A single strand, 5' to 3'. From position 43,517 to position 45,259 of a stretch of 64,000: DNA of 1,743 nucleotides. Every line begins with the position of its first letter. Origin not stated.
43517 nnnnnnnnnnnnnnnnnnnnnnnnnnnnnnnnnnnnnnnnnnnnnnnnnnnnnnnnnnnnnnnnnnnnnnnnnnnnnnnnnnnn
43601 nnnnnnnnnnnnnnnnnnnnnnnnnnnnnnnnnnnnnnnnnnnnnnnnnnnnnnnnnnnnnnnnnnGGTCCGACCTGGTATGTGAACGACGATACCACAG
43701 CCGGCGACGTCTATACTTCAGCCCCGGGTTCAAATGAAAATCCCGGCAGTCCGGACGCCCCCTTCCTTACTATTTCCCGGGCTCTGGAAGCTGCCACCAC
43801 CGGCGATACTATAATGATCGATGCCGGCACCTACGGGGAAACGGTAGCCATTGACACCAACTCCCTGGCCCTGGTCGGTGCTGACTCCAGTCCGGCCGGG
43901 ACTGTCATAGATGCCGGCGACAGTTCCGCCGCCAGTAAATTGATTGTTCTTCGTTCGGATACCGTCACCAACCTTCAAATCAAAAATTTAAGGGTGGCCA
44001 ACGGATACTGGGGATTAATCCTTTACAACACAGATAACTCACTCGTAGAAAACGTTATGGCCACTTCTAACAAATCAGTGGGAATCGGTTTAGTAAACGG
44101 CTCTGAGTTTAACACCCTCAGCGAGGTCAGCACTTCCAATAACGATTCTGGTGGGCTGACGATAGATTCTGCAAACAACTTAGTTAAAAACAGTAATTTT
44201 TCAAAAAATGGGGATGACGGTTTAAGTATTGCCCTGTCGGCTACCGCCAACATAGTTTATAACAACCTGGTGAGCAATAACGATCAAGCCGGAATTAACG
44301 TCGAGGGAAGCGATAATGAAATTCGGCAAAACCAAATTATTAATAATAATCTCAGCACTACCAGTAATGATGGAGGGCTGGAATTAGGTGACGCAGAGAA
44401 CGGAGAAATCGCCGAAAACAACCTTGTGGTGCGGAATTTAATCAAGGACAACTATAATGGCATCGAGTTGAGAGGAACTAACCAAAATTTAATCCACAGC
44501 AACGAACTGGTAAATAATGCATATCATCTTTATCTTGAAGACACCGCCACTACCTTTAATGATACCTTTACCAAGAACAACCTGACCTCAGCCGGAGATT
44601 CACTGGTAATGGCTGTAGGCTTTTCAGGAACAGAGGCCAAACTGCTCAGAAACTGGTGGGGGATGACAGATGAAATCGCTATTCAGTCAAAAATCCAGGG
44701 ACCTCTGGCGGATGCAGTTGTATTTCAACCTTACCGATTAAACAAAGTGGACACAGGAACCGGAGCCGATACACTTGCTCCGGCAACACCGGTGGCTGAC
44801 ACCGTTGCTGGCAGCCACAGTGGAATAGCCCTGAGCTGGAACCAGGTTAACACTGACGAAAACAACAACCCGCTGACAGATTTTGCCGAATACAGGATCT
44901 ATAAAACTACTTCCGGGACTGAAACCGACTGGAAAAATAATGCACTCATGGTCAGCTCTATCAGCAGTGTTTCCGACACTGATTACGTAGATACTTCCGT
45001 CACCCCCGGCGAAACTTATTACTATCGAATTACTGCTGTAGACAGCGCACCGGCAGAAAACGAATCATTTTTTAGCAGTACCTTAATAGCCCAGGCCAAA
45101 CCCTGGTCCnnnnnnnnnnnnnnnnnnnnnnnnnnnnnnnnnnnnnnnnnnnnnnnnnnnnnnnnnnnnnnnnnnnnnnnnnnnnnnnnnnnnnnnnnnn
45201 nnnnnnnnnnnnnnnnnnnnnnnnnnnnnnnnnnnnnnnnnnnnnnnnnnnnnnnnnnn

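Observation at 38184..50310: Three-gene plus-strand operon: FecR-domain repeat protein, mini beta-barrel OMP and 2353-aa PQQ-propeller/beta-helix/FN3 surface protein, followed by a second OMP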

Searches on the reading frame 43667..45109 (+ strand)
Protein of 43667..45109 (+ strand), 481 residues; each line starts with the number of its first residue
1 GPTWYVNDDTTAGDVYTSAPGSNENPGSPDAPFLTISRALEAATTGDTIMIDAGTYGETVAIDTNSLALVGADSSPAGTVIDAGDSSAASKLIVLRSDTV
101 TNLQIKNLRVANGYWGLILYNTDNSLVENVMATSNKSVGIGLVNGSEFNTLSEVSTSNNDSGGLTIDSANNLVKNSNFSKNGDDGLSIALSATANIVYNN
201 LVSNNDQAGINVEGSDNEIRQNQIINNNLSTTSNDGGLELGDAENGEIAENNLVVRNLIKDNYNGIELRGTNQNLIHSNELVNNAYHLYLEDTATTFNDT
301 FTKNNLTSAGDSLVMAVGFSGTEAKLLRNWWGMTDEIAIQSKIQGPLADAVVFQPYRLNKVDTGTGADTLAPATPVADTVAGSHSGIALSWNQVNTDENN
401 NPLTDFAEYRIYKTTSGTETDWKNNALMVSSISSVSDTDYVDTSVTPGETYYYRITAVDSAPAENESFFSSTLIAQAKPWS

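Call 90: search_solved_structures(query=window:43667-45109:+, max_evalue=0.01)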
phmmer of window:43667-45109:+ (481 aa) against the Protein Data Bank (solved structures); distinct sequences matched with E-value up to 0.01: 2.
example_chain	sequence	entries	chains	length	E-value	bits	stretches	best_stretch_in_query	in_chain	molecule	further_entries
5olq_A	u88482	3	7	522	0.0011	21.2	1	16-57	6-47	Rhamnogalacturonan lyase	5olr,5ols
3vst_A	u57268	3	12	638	0.0033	19.6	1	17-60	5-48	Xylosidase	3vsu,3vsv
